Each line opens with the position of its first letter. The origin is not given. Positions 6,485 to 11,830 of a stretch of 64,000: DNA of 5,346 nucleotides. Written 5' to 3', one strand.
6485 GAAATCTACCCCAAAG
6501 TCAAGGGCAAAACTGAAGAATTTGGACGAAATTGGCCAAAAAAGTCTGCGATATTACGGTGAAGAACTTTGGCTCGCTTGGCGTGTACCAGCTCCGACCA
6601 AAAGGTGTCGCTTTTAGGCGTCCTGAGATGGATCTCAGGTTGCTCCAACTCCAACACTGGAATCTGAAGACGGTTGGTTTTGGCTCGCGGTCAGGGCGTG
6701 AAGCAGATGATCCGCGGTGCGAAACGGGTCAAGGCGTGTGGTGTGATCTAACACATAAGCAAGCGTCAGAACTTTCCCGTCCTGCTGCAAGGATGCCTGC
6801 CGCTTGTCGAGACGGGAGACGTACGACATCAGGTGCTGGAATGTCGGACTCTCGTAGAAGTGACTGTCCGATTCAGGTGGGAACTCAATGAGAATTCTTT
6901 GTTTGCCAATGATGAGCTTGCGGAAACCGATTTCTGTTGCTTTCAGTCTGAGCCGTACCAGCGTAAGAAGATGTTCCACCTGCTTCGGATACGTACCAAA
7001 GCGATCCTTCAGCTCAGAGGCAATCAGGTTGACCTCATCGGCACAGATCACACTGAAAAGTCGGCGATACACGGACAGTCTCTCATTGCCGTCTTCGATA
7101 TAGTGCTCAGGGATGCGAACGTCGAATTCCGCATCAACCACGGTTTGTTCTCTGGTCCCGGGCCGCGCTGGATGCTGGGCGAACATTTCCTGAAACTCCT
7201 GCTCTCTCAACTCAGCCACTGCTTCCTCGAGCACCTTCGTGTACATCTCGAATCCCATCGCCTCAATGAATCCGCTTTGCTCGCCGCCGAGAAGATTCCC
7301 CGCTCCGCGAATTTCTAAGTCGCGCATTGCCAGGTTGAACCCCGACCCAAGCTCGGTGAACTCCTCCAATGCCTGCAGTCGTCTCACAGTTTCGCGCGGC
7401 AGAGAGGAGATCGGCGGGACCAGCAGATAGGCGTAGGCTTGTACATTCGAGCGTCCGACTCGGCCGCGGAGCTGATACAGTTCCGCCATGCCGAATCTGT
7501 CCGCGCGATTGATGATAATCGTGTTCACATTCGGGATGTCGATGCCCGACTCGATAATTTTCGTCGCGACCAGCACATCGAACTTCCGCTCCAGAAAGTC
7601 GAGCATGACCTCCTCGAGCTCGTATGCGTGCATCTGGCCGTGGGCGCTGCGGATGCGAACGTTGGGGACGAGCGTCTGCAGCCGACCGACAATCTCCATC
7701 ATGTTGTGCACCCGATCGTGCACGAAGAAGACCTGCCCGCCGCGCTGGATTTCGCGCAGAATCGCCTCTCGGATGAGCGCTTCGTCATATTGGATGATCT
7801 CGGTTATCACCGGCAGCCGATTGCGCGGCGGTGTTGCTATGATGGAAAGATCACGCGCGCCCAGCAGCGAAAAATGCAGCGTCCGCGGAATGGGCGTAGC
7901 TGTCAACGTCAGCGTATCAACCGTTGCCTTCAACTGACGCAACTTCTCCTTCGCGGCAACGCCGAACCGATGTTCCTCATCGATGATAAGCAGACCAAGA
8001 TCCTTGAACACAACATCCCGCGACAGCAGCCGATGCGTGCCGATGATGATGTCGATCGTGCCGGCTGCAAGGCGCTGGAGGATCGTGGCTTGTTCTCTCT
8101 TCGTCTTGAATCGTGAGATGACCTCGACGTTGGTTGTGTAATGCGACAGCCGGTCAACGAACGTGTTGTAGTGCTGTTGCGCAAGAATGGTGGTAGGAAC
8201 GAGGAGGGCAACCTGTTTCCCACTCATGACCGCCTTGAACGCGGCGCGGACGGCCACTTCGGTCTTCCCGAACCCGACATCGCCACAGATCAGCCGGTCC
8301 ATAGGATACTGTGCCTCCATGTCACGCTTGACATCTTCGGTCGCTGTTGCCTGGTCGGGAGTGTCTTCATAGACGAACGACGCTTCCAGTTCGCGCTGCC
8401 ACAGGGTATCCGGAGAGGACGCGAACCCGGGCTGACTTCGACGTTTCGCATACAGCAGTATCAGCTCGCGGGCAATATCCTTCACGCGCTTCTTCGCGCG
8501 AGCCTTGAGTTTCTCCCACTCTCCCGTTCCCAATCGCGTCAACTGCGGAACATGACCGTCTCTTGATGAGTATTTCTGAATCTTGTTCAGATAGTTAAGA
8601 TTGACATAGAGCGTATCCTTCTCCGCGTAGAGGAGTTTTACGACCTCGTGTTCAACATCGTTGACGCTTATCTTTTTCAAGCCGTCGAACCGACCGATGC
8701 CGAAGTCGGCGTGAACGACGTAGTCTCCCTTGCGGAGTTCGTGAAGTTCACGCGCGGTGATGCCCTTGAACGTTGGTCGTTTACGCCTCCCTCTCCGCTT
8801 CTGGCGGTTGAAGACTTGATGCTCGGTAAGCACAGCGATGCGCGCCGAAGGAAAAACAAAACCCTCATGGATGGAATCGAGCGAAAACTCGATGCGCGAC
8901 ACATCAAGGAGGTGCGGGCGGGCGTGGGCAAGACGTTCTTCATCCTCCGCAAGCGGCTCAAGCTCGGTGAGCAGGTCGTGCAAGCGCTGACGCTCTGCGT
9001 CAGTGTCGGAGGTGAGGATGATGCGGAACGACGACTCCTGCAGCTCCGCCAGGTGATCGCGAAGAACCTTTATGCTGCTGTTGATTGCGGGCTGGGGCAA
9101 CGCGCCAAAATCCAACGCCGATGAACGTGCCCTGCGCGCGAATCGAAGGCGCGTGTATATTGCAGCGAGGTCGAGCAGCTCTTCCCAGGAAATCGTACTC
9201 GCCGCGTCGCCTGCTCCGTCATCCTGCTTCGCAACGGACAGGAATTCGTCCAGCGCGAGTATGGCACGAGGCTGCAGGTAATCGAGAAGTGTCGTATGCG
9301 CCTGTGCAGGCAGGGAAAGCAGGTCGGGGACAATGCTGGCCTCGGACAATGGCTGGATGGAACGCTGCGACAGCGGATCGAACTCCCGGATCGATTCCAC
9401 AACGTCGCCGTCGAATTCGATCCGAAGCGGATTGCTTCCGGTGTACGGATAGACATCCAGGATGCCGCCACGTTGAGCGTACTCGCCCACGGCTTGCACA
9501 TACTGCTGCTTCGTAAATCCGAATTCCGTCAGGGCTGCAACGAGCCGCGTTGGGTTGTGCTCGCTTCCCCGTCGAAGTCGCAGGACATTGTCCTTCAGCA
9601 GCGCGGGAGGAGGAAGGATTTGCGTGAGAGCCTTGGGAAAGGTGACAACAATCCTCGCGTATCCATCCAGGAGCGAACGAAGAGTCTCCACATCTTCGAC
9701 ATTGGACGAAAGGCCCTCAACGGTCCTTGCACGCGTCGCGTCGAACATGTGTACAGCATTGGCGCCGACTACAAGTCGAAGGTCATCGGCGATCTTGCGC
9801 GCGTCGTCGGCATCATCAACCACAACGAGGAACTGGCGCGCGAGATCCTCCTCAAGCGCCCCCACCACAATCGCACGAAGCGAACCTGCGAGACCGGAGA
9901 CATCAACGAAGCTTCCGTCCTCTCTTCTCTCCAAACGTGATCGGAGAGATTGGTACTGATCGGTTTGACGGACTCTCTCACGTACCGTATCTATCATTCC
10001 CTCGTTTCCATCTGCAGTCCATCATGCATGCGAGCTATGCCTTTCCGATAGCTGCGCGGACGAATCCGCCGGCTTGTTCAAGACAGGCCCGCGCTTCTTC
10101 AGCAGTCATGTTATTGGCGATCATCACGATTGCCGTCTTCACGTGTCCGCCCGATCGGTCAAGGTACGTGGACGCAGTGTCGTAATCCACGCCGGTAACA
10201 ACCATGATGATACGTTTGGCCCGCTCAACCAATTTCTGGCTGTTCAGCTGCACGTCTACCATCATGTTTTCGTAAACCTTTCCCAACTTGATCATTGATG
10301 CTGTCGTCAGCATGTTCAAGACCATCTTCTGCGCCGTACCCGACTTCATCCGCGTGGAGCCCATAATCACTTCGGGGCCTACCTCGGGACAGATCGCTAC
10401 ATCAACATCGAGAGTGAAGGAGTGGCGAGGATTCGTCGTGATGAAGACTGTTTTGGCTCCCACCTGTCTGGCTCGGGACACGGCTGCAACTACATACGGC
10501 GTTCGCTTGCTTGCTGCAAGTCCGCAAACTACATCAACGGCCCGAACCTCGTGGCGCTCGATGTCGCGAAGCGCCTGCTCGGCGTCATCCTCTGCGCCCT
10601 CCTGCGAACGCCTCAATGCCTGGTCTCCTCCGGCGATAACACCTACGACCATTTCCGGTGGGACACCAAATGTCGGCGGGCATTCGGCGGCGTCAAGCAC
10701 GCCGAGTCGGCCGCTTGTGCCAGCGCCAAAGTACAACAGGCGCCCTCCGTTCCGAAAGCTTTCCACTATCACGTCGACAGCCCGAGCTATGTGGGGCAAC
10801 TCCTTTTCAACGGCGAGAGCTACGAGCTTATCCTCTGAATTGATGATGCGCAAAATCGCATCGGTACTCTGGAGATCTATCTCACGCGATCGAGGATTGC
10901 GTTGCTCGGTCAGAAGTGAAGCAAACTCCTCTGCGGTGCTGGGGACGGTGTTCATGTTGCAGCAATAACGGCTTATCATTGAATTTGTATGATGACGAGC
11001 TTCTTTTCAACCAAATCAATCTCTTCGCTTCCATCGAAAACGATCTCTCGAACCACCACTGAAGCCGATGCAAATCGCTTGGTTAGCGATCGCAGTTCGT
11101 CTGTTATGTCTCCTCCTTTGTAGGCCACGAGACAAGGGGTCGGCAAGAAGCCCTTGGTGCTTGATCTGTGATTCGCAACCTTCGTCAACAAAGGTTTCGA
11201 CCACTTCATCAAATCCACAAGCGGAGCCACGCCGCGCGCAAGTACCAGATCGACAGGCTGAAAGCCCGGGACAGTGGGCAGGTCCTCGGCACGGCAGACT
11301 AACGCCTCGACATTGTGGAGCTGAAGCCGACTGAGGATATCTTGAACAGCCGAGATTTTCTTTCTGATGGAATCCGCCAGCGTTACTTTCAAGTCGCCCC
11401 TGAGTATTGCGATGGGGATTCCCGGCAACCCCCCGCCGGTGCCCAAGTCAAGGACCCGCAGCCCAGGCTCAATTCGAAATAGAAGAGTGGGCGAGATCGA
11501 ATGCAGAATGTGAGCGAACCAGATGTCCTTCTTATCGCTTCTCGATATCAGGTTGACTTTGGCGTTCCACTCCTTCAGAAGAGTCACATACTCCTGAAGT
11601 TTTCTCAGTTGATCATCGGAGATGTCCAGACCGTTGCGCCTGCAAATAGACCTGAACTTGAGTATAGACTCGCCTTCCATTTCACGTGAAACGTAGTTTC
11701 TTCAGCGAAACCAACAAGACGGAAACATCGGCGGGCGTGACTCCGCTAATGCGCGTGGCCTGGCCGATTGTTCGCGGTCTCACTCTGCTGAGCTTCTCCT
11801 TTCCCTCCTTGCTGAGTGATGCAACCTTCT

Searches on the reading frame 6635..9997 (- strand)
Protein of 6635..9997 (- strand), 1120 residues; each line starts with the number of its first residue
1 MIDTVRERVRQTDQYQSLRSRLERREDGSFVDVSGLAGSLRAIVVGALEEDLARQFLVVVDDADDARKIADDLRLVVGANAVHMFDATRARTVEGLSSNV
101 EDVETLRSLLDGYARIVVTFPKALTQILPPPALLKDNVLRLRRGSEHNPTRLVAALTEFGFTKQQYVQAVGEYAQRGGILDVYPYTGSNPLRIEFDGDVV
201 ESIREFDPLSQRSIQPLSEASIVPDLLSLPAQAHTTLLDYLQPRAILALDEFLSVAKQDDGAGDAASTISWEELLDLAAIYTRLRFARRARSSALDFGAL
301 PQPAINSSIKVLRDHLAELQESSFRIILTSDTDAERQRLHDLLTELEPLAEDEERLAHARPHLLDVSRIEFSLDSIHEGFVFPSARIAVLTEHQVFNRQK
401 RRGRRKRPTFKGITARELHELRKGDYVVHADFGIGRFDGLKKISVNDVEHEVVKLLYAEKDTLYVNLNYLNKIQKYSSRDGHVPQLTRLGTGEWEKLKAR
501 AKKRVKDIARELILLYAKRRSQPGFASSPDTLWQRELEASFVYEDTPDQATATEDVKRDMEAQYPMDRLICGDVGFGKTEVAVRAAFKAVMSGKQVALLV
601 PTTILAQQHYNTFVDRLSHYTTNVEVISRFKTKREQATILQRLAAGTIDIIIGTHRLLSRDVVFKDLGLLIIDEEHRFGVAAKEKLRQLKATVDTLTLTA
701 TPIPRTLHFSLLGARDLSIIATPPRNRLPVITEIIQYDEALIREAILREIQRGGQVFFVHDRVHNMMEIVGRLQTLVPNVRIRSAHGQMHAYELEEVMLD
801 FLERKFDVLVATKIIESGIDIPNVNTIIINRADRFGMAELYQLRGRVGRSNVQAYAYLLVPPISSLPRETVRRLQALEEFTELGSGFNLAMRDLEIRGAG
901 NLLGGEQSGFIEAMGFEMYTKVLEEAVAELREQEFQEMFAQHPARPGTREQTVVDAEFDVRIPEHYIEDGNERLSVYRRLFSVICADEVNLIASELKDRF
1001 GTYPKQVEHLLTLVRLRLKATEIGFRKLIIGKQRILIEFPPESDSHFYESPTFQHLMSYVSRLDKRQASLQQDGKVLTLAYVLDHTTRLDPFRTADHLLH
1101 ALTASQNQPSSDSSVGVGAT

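Call 69: search_protein_families(library=pfam, proteins=[window:6635-9997:-], max_evalue=0.0001)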
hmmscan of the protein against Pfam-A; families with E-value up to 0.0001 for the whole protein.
window:6635-9997:- (1120 aa): 6 families
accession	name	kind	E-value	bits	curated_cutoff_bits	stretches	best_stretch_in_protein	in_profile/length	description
PF00270.35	DEAD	-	3.6e-24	85.8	26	1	546-706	1-163/167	DEAD/DEAH box helicase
PF03461.20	TRCF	-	3.3e-23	82.3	25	1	958-1048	3-93/95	TRCF domain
PF00271.37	Helicase_C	-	9.6e-21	74.6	23.5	1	745-850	9-109/110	Helicase conserved C-terminal domain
PF17757.6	UvrB_inter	-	2.7e-20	72.7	22.9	1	139-224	1-87/91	UvrB interaction domain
PF02559.22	CarD_TRCF_RID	-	3e-16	59.7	23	1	421-477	1-57/57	CarD-like/TRCF RID domain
PF04851.21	ResIII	-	3.3e-12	47.1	22.5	1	546-702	5-162/164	Type III restriction enzyme, res subunit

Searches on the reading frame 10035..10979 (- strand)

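Call 69: search_protein_families(library=pfam, proteins=[window:10035-10979:-], max_evalue=0.0001)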
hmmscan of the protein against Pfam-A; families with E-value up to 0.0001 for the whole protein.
window:10035-10979:- (314 aa): 7 families
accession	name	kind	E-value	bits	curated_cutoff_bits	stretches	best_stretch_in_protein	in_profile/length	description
PF22645.1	GKRP_SIS_N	-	3.4e-18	65.9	27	1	64-167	2-109/113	Glucokinase regulatory protein N-terminal SIS domain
PF13580.11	SIS_2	-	4.4e-09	36.9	27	1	54-181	11-137/138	SIS domain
PF03861.19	ANTAR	-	2.3e-06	27.7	27.3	0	244-275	6-37/54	ANTAR domain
PF01380.27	SIS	-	1.4e-05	25.3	25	1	145-226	51-130/131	SIS domain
PF20741.3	GKRP-like_C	-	1.8e-05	25.7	27.7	0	237-276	1-40/100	C-terminal lid domain of glucokinase regulatory protein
PF22198.1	GKRP_SIS_2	-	1.8e-05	25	27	1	64-121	7-64/191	Glucokinase regulatory protein, second SIS domain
PF14555.12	UBA_4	-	2.9e-05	24.2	21.8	0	261-284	10-33/43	UBA-like domain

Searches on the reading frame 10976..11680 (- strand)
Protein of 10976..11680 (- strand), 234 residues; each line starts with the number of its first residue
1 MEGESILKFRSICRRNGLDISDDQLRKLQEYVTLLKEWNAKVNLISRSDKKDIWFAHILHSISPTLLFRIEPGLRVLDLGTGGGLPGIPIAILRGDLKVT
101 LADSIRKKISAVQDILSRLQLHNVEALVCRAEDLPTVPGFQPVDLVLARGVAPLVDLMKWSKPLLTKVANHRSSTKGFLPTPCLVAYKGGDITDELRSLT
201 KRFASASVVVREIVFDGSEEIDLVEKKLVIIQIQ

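Call 69: search_protein_families(library=pfam, proteins=[window:10976-11680:-], max_evalue=0.0001)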
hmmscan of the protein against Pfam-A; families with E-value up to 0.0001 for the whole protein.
window:10976-11680:- (234 aa): 3 families
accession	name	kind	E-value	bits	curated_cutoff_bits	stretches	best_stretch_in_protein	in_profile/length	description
PF02527.21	GidB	-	8.5e-37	126.7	27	1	24-215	1-175/184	rRNA small subunit methyltransferase G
PF13847.12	Methyltransf_31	-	1.6e-08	34.8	27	1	71-167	2-96/145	Methyltransferase domain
PF13649.12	Methyltransf_25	-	1.3e-05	26.2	27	0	76-151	1-73/97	Methyltransferase domain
